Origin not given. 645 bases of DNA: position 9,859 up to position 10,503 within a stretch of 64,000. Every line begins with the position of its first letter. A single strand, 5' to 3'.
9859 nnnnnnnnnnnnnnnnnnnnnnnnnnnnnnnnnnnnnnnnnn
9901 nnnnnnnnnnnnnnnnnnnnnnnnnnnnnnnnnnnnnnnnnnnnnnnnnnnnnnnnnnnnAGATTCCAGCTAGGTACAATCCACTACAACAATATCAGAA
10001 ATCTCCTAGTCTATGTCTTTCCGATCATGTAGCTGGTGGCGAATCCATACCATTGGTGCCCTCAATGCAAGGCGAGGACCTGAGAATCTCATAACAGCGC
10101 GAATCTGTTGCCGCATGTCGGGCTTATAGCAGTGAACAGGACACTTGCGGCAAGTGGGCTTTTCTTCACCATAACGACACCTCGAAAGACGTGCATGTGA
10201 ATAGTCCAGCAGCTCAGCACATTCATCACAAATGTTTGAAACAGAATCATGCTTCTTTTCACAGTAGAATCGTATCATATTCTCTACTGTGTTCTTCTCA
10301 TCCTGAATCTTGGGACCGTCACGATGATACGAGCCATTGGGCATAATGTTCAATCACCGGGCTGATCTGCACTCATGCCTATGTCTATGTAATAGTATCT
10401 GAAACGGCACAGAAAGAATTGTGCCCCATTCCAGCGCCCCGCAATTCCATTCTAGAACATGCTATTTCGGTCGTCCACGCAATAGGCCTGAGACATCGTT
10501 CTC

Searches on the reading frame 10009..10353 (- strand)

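Call 7: search_protein_families(library=pfam, proteins=[window:10009-10353:-], max_evalue=1)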
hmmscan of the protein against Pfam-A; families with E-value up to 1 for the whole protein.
window:10009-10353:- (115 aa): 1 family
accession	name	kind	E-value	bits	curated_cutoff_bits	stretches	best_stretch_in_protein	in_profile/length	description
PF11756.13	YgbA_NO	-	8.9e-40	135.8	25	1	15-113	2-100/106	Nitrous oxide-stimulated promoter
